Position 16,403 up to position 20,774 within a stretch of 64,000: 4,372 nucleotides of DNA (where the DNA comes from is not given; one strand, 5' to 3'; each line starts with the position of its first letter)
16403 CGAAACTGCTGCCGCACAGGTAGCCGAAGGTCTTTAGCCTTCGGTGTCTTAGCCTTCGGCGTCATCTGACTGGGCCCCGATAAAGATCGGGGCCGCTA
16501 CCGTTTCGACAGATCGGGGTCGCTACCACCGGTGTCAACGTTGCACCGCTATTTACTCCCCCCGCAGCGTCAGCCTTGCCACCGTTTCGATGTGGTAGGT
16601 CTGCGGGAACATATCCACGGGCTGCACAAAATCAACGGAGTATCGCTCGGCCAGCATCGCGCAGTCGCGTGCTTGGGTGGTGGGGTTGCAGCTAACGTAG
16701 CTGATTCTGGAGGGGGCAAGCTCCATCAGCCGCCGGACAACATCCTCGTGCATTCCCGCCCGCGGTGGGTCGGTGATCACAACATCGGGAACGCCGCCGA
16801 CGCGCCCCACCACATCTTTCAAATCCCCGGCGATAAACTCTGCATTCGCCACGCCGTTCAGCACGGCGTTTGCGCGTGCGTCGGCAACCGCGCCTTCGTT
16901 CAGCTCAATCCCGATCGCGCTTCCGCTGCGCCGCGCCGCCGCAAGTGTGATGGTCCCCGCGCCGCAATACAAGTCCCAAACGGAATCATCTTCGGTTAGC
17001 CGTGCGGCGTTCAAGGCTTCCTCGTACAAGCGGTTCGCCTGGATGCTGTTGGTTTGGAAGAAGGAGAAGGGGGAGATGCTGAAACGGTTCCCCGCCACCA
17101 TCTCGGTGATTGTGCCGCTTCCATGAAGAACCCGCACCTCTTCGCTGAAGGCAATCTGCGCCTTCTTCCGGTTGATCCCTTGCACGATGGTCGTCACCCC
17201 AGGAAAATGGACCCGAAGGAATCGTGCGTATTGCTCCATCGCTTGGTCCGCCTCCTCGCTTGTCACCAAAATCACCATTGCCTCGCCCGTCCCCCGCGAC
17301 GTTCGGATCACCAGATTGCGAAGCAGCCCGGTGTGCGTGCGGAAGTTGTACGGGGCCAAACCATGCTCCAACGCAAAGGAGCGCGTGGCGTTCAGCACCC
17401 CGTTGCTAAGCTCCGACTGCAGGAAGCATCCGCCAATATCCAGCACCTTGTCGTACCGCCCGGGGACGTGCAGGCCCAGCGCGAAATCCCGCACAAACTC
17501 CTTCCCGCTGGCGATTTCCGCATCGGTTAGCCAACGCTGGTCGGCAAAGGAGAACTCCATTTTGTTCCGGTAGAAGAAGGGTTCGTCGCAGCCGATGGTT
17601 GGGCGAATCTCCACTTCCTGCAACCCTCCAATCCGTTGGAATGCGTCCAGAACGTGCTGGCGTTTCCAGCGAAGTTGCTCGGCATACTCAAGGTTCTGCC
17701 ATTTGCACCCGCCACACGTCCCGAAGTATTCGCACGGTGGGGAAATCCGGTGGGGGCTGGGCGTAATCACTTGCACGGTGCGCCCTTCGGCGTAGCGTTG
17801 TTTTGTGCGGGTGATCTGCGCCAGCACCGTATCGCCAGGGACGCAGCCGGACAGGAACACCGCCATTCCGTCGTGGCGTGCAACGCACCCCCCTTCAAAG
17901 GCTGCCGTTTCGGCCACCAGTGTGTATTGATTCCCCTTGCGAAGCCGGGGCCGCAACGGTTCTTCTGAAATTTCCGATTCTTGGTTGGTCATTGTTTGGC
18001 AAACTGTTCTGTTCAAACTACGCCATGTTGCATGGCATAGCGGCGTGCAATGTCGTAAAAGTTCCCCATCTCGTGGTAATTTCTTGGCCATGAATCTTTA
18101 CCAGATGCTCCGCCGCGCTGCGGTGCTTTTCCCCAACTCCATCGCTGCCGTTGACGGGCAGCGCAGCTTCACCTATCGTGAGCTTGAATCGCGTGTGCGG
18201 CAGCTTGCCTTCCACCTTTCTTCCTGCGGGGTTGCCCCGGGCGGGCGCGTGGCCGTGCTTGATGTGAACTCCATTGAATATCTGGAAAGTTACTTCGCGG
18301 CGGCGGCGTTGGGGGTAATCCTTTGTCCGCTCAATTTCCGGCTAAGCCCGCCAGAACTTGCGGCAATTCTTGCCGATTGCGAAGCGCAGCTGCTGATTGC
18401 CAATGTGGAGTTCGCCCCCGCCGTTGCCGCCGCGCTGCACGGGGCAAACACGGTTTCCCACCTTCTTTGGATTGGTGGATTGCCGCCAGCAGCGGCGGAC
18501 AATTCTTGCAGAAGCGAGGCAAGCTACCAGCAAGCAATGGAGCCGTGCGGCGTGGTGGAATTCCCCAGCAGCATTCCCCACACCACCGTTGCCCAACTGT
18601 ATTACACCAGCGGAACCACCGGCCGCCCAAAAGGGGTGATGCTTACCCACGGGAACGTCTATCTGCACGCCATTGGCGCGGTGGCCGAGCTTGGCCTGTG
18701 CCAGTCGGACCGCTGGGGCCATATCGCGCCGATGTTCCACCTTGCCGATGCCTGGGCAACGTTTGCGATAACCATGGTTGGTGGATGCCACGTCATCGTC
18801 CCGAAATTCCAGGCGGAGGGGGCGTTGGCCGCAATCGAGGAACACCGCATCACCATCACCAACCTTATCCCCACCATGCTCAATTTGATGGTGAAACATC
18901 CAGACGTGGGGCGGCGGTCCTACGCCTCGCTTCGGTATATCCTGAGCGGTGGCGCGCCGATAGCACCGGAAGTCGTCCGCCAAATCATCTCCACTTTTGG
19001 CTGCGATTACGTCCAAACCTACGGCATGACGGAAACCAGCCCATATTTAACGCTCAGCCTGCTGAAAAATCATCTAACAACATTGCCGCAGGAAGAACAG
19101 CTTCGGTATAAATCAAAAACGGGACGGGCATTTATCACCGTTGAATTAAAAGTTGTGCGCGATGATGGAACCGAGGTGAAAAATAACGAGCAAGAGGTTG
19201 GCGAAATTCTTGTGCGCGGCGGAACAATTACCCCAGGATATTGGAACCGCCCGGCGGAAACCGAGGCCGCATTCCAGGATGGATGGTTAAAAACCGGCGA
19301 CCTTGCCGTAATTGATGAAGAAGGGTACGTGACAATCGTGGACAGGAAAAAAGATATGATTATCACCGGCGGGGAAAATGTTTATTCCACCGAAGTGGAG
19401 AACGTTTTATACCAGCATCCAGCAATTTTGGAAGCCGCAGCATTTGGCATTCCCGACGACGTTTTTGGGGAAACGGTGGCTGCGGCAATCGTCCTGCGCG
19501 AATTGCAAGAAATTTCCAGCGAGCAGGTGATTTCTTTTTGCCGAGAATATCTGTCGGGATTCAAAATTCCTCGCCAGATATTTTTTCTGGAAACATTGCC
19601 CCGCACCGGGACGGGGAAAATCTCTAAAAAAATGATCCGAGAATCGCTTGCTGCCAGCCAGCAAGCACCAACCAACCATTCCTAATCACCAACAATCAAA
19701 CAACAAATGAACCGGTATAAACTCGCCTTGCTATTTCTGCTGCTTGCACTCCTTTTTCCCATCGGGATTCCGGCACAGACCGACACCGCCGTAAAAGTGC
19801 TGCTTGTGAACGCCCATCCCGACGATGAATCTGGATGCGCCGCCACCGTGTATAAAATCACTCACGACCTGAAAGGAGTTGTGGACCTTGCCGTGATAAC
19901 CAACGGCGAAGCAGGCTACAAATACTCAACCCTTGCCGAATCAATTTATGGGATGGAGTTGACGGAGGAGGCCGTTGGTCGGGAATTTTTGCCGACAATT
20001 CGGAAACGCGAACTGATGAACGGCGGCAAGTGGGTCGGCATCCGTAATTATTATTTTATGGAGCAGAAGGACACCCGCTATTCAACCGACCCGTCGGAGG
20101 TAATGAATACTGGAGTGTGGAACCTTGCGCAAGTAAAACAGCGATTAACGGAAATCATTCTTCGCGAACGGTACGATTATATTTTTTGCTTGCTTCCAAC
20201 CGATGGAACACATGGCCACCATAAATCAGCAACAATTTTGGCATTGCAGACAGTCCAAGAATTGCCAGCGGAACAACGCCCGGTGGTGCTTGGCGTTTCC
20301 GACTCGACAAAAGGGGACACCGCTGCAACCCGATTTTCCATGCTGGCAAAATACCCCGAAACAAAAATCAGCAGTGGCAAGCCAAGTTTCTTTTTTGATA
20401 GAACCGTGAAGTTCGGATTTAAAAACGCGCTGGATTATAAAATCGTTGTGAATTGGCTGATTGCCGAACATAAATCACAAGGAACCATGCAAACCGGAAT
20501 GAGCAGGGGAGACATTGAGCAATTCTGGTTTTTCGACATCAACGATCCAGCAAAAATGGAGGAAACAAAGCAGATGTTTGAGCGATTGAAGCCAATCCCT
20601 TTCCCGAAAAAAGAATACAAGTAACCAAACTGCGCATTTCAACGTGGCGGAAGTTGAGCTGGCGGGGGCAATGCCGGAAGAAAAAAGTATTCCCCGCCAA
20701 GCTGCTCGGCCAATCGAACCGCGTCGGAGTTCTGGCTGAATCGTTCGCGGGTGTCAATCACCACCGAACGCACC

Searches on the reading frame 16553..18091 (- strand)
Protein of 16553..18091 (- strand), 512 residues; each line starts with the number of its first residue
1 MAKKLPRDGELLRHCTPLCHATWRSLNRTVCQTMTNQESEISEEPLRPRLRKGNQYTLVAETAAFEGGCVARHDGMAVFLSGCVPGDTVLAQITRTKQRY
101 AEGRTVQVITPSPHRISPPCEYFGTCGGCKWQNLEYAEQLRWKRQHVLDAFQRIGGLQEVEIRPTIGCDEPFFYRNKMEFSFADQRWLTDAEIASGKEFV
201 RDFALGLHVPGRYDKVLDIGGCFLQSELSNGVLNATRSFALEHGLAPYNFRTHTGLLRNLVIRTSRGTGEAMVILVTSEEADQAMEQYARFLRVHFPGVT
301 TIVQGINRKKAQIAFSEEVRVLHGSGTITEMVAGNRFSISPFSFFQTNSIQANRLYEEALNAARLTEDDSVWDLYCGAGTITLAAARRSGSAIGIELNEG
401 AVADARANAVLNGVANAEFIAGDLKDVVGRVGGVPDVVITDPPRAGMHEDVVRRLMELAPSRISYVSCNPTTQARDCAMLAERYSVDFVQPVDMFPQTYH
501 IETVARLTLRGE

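Call 50: search_protein_families(library=pfam, proteins=[window:16553-18091:-], max_evalue=0.001)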
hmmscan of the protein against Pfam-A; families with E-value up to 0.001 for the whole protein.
window:16553-18091:- (512 aa): 10 families
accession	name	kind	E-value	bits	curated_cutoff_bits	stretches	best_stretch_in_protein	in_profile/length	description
PF05958.17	tRNA_U5-meth_tr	-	1.5e-18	67.4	23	2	437-504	286-351/357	tRNA (Uracil-5-)-methyltransferase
PF13847.12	Methyltransf_31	-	8.6e-09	35.7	27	1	367-426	3-65/145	Methyltransferase domain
PF05175.20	MTS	-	7.2e-08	32.7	23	1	363-462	30-129/170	Methyltransferase small domain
PF13649.12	Methyltransf_25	-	7.5e-07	30.2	27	1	371-427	1-58/97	Methyltransferase domain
PF01938.26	TRAM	-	1.4e-05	25.3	21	1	61-105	14-60/61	TRAM domain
PF03602.21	Cons_hypoth95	-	0.00024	21.3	24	1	366-455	40-136/182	Conserved hypothetical protein 95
PF01555.25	N6_N4_Mtase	-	0.00036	21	26.7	1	366-404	180-218/221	DNA methylase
PF02475.24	TRM5-TYW2_MTfase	-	0.00049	20.5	28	1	357-439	25-109/164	TRM5/TYW2 methyltransferase domain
PF06325.19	PrmA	-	0.0005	20.1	22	1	365-426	159-220/296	Ribosomal protein L11 methyltransferase (PrmA)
PF09445.16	Methyltransf_15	-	0.001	19.1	22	0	371-447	4-84/165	RNA cap guanine-N2 methyltransferase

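Call 55: find_encoding_contigs(protein=window:16553-18091:-, flank=2500, max_places=10)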
Protein window:16553-18091:- (512 aa): no gene with exactly this product is on record in the collection.

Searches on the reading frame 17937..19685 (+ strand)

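Call 51: search_protein_families(library=pfam, proteins=[window:17937-19685:+], max_evalue=0.001)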
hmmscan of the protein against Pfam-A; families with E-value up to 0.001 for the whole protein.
window:17937-19685:+ (582 aa): 2 families
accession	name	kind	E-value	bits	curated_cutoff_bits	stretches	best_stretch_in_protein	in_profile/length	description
PF00501.34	AMP-binding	-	2.6e-86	290.3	29.9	1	59-436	2-384/384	AMP-binding enzyme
PF13193.12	AMP-binding_C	-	1.6e-17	64.6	24.5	1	486-561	1-76/76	AMP-binding enzyme C-terminal domain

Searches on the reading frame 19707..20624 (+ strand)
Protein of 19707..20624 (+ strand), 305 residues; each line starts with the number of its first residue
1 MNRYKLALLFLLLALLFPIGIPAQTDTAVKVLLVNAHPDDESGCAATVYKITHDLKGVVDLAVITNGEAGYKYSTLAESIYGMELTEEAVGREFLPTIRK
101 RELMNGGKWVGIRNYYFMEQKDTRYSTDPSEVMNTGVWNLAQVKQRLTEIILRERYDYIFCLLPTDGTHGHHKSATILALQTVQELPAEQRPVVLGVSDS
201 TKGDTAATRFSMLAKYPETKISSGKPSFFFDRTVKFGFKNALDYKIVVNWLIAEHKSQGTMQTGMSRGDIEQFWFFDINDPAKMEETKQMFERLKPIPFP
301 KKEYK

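Call 50: search_protein_families(library=pfam, proteins=[window:19707-20624:+], max_evalue=0.001)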
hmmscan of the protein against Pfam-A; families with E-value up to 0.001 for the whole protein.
window:19707-20624:+ (305 aa): 1 family
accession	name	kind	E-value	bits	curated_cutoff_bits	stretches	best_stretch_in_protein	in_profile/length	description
PF02585.22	PIG-L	-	3.9e-16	60.1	28.2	1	32-180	1-126/129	GlcNAc-PI de-N-acetylase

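Call 62: search_protein_families(library=padloc, proteins=[window:19707-20624:+], max_evalue=0.01)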
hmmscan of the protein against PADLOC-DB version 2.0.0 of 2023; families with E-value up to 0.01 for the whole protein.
window:19707-20624:+ (305 aa): 0 families
